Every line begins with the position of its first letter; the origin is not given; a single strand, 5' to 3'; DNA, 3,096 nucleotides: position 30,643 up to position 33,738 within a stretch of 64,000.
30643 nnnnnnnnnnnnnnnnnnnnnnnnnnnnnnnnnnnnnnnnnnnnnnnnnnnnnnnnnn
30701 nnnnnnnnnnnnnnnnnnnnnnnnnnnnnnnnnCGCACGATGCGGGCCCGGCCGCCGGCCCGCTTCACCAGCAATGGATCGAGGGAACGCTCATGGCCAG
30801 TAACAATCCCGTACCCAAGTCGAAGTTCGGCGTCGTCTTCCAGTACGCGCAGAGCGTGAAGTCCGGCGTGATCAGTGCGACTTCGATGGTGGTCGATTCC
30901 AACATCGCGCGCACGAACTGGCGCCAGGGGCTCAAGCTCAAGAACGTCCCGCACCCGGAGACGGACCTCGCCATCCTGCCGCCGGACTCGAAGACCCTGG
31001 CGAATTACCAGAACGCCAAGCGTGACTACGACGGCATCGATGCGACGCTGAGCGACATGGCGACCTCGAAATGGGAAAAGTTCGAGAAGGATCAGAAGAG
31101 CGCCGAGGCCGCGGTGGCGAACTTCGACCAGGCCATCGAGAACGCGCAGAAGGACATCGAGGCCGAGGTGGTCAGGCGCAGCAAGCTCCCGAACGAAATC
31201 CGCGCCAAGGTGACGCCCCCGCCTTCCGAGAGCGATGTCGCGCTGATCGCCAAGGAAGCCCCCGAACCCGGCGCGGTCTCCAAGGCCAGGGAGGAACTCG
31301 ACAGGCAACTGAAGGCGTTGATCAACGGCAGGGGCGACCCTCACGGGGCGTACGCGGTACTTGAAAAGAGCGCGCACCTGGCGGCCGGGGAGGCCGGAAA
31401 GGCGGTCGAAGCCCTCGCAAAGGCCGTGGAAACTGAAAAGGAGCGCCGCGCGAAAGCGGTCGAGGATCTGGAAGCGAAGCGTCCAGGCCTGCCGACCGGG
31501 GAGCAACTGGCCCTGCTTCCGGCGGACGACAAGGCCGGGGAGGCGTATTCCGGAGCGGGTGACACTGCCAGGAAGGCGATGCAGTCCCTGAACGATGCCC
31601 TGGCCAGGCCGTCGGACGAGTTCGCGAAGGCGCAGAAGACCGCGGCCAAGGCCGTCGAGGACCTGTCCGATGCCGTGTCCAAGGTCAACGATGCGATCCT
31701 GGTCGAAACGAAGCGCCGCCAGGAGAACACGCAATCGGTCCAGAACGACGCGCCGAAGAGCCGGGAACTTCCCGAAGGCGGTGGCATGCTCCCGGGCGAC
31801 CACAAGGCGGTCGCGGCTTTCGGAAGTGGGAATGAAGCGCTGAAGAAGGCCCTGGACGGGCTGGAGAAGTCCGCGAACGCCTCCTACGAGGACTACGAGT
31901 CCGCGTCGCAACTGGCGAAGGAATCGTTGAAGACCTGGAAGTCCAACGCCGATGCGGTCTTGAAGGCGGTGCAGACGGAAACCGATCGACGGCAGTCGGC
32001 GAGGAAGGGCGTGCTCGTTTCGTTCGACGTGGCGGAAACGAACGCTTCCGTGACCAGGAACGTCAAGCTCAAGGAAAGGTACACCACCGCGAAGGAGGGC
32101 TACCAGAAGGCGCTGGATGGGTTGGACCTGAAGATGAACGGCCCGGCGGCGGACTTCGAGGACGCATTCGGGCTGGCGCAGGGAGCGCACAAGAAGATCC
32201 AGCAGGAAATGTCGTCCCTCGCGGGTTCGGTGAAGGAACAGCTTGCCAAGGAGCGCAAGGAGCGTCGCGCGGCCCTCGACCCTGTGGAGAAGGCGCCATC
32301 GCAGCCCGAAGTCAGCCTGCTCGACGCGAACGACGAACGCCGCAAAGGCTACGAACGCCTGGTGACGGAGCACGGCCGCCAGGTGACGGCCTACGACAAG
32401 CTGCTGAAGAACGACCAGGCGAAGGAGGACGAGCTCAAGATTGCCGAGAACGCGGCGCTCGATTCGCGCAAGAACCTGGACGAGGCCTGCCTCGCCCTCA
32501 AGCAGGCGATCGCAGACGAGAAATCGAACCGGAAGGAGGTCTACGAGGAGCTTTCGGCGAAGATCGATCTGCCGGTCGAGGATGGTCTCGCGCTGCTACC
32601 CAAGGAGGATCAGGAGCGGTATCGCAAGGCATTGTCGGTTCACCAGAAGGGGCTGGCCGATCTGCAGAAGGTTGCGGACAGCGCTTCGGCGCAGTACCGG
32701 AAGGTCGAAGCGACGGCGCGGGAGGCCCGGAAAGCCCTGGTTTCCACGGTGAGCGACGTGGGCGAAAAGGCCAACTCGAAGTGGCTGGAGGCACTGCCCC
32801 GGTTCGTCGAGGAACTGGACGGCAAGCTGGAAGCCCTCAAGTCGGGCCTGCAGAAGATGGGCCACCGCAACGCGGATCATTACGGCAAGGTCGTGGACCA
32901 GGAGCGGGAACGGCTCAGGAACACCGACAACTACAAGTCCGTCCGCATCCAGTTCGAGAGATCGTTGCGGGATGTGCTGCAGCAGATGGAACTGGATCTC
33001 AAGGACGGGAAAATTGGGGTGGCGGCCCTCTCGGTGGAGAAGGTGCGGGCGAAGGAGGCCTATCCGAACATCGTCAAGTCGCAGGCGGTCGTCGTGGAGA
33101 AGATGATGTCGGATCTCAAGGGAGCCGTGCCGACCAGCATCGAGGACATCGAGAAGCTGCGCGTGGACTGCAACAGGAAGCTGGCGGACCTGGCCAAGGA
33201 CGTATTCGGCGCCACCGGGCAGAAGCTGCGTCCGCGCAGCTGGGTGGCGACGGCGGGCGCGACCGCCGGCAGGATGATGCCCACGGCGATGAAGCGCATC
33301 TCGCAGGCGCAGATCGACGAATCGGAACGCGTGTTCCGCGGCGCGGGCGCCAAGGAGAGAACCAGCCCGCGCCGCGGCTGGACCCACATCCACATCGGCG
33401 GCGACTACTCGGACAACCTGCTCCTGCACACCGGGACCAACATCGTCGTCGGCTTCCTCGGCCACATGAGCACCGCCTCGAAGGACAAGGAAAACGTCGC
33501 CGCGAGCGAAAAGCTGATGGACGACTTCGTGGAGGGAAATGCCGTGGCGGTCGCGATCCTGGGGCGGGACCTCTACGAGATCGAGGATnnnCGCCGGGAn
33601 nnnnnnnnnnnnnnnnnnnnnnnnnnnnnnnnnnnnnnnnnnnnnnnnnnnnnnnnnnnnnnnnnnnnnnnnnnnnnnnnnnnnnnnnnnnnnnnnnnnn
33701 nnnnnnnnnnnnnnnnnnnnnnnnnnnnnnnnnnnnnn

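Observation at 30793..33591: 932-aa helical-repeat protein with a discrete C-terminal His/Asp-rich domain and an effector-like N-terminus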

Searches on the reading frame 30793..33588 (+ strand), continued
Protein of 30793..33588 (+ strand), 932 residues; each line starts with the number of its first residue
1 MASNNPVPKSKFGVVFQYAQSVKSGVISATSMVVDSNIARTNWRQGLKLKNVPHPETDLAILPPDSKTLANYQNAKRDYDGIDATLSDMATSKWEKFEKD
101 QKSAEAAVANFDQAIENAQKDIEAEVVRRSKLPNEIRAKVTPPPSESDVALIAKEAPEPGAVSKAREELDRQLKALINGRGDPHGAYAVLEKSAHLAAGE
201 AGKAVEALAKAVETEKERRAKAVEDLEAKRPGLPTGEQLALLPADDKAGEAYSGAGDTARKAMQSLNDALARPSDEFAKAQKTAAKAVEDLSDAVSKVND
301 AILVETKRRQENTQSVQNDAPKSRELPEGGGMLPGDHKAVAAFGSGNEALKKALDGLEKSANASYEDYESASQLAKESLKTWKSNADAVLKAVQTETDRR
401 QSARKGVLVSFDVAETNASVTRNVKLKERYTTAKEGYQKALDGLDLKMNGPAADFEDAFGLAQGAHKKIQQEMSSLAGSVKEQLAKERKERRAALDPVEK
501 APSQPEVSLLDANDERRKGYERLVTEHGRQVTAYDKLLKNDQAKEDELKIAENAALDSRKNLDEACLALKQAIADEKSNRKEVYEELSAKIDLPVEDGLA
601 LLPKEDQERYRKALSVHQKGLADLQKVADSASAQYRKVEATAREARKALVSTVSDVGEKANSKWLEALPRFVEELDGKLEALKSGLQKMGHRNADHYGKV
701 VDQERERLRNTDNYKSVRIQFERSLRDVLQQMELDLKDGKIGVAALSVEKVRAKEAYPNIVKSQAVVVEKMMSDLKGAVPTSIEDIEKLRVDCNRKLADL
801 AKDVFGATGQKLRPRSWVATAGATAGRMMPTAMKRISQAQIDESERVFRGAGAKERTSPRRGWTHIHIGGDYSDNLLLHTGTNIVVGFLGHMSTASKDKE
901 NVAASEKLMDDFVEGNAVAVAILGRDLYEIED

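Call 46: predict_structure(alignment_id=A2)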
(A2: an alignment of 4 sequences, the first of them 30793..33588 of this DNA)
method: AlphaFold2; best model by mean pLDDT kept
length: 932 residues; sequences in the alignment: 4
mean_pLDDT: 68.2   pTM: 0.35
mean pLDDT of the five models: 68.2, 66.3, 63.8, 59.7, 58.1
residues with pLDDT >= 90: 24; 70-90: 468; 50-70: 236; < 50: 204
segments of 3 or more residues with pLDDT < 50: 1-18, 27-35, 584-607, 738-798, 800-855, 857-859, 868-874, 918-932
pLDDT, mean of each block of 10 residues (from residue 1): 34 44 48 50 66 74 82 85 70 71 82 85 85 84 75 64 83 86 81 87 82 83 84 81 85 87 88 84 90 88 89 85 73 80 87 89 89 90 87 85 80 66 81 88 86 84 86 78 72 75 69 80 86 80 72 85 83 75 44 38 47 52 56 62 65 61 55 69 66 63 68 58 62 51 43 38 37 42 42 46 45 41 32 38 40 43 53 53 54 57 64 49 44 39
secondary structure, 60 per line:
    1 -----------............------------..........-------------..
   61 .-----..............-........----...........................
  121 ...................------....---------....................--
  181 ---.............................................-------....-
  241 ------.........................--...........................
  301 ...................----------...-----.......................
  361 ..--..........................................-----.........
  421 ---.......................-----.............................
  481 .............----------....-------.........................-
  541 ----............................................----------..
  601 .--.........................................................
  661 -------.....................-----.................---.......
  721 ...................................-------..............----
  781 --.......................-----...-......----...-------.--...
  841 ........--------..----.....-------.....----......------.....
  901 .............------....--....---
elements in order (helices of 4 or more, strands of 3 or more residues): H12-23 H36-45 H67-80 H82-89 H94-139 H146-149 H159-178 H184-228 H236-239 H247-271 H274-319 H338-362 H365-406 H412-420 H424-446 H452-493 H504-507 H515-539 H545-588 H604-660 H668-688 H694-710 H714-755 H763-776 H783-805 E811-813 H815-820 H838-848 E863-867 E875-879 E884-889 H896-913 E920-923 E926-929

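Call 52: fold_search(model_id=the predicted structure, library=pdb)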
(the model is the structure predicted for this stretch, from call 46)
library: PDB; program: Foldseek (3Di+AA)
matches with E <= 10: 96; with E <= 0.001: 0
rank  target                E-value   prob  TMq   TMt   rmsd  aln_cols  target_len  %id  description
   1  6bfi_B                1.2e-03  0.66  0.09  0.10  77.9       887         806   12  Vinculin homolog in a sponge (phylum Porifera) reveals vertebrate-like cell adhesions involved in early multicellular  (released 2018-06-13)
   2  6bfi_A                5.9e-03  0.47  0.09  0.10  77.7       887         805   11  Vinculin homolog in a sponge (phylum Porifera) reveals vertebrate-like cell adhesions involved in early multicellular  (released 2018-06-13)
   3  4k1n_A                1.3e-02  0.35  0.07  0.10  61.4       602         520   12  Crystal structure of full-length mouse alphaE-catenin (released 2013-05-01)
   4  4igg_A                3.9e-02  0.18  0.07  0.09  68.4       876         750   10  Full-length human alpha-catenin crystal structure (released 2012-12-26)
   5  4igg_B                5.1e-02  0.28  0.09  0.11  69.8       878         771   11  Full-length human alpha-catenin crystal structure (released 2012-12-26)
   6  6o3e_A                8.4e-02  0.18  0.07  0.10  61.0       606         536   13  mouse aE-catenin 82-883 (released 2019-11-13)
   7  4p9t_A                2.9e-01  0.51  0.07  0.23  36.8       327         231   14  Structure of the free form of the N-terminal VH1 domain of monomeric alpha-catenin (released 2015-04-29)
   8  9qn7_A                4.5e-01  0.28  0.10  0.21  33.8       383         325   14  Structure of talin in complex with a peptide fragment (released 2025-10-08)
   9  9j9z_A                4.9e-01  0.07  0.07  0.09  72.8       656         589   10  Cryo-EM structure of Outward state Anhydromuropeptide permease (AmpG) complex with GlcNAc-1,6-anhMurNAc (released 2025-07-16)
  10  1tr2_B                6.7e-01  0.08  0.09  0.08  70.5       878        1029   12  Crystal structure of human full-length vinculin (residues 1-1066) (released 2005-11-15)
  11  1tr2_A                7.0e-01  0.09  0.09  0.08  69.2       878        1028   12  Crystal structure of human full-length vinculin (residues 1-1066) (released 2005-11-15)
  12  7ktt                  7.0e-01  0.08  0.09  0.08  78.0       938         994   12  Cryogenic electron microscopy model of full-length human metavinculin (released 2021-01-27)
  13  5h5m_B                1.1e+00  0.13  0.07  0.16  47.2       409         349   10  Crystal structure of HMP-1 M domain (released 2017-03-29)
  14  9exz_B                1.1e+00  0.06  0.07  0.11  67.1       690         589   17  Efficient and scalable protein design using a relaxed sequence space (released 2024-10-16)
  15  6zbc_A                1.1e+00  0.09  0.10  0.15  48.8       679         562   10  Merozoite surface protein 1 (MSP-1) from Plasmodium falciparum, main conformation (released 2021-05-19)
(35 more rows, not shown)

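Call 70: search_dna_similar(query=window:30793-33588:+, collection=plasmids, mode=protein, max_evalue=0.01, max_rows=10)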
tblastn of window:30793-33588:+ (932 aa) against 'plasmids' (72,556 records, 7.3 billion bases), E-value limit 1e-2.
No match.

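Call 71: search_dna_similar(query=window:30793-33588:+, collection=phages, mode=protein, max_evalue=0.01, max_rows=10)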
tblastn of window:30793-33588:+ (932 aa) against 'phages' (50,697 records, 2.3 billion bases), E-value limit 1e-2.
No match.

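Call 78: search_dna_similar(query=L003:8359-9975:+, collection=plasmids, mode=protein, max_evalue=0.001, max_rows=15)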
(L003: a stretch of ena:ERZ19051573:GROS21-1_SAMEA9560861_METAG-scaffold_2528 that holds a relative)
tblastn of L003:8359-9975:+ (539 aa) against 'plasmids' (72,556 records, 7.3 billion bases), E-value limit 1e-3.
No match.

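Call 79: search_dna_similar(query=P0003, collection=plasmids, mode=protein, max_evalue=0.001, max_rows=15)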
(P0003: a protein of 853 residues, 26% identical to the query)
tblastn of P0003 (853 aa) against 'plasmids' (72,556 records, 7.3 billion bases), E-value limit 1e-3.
No match.

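Call 80: search_dna_similar(query=P0004, collection=plasmids, mode=protein, max_evalue=0.001, max_rows=15)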
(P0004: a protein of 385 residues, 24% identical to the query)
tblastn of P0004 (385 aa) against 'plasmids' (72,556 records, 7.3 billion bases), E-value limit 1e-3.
No match.

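Call 90: fold_search(model_id=the predicted structure, library=viral)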
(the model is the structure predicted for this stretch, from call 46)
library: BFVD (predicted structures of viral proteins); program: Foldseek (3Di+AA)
matches with E <= 10: 357; with E <= 0.001: 1
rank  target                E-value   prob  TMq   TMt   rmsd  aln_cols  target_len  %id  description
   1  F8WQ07                6.7e-05  0.98  0.10  0.07  51.2       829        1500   13  (no name in the UniProt tables at hand)
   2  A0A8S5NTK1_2          1.9e-03  0.44  0.09  0.09  64.4       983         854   11  Tail tape measure (Fragment) [Siphoviridae sp. ct57T16]
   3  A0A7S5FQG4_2          2.9e-03  0.38  0.08  0.09  63.4       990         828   12  Tail tape-measure protein [Bacteriophage DSS3_VP1]
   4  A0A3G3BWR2            3.3e-03  0.82  0.12  0.13  87.8      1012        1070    8  (no name in the UniProt tables at hand)
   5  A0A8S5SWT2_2          4.5e-03  0.33  0.09  0.07  53.7      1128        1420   12  Minor tail protein [Siphoviridae sp. ctZHD14]
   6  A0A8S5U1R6            4.7e-03  0.35  0.09  0.08  77.3      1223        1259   11  Minor tail protein [Siphoviridae sp. ctdHi7]
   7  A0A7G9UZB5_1          5.1e-03  0.23  0.08  0.07  72.6      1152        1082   12  Tape measure protein [Gordonia Phage Sephiroth]
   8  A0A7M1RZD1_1          8.4e-03  0.11  0.06  0.05  73.5      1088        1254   10  Uncharacterized protein [uncultured phage cr127_1]
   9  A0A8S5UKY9            9.6e-03  0.18  0.08  0.06  75.0      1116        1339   12  Tail tape measure [Siphoviridae sp. ctICF6]
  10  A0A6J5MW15            1.2e-02  0.47  0.11  0.11  75.4       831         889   14  Uncharacterized protein [uncultured Caudovirales phage]
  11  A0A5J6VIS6            1.5e-02  0.15  0.06  0.07  77.7       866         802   11  Uncharacterized protein [Megaviridae environmental sample]
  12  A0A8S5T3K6            3.2e-02  0.16  0.09  0.09  75.5      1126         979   12  Tail tape measure protein [Siphoviridae sp. ctg8V11]
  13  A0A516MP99            3.3e-02  0.23  0.08  0.11  68.2       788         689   11  (no name in the UniProt tables at hand)
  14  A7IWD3                3.5e-02  0.20  0.09  0.06  74.3       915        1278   12  Uncharacterized protein B258R [Paramecium bursaria Chlorella virus NY2A]
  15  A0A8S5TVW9            3.5e-02  0.11  0.07  0.08  81.4       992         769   12  Minor tail protein [Siphoviridae sp. ctmxA102]
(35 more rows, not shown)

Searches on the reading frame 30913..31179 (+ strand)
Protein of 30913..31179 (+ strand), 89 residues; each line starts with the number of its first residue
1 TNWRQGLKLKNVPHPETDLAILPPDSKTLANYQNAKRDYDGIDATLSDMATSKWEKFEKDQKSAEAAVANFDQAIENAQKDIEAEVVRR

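Call 51: search_solved_structures(query=A1, max_evalue=10)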
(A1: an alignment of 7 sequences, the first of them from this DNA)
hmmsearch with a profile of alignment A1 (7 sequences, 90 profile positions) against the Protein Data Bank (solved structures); distinct sequences matched with E-value up to 10: 11.
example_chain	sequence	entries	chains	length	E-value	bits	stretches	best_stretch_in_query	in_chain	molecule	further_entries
8txr_i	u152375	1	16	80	0.093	16.6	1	24-80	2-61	Exodeoxyribonuclease 7 small subunit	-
2ap3_A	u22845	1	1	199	0.63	13.9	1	30-80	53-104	conserved hypothetical protein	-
3w3a_G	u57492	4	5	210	0.7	13.8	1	40-79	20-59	V-type ATP synthase subunit D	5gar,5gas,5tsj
3a5c_G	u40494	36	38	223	0.8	13.6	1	40-79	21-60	V-type ATP synthase subunit D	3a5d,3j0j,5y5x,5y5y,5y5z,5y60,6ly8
8sjh_A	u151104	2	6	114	0.84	13.5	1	22-64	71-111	Topoisomerase 1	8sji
2g0u_A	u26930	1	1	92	1.1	13.1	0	51-77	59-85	type III secretion system needle protein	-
2odv_A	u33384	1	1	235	1.2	13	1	20-64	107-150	Plectin 1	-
1a7v_A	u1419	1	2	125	3.1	11.7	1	5-77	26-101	CYTOCHROME C'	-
6ey4_A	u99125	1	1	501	3.2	11.6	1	26-71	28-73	GldM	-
6ys8_A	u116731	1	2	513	3.3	11.6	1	26-71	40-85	GldM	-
1mqv_A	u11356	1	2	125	3.8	11.4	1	6-77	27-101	CYTOCHROME C'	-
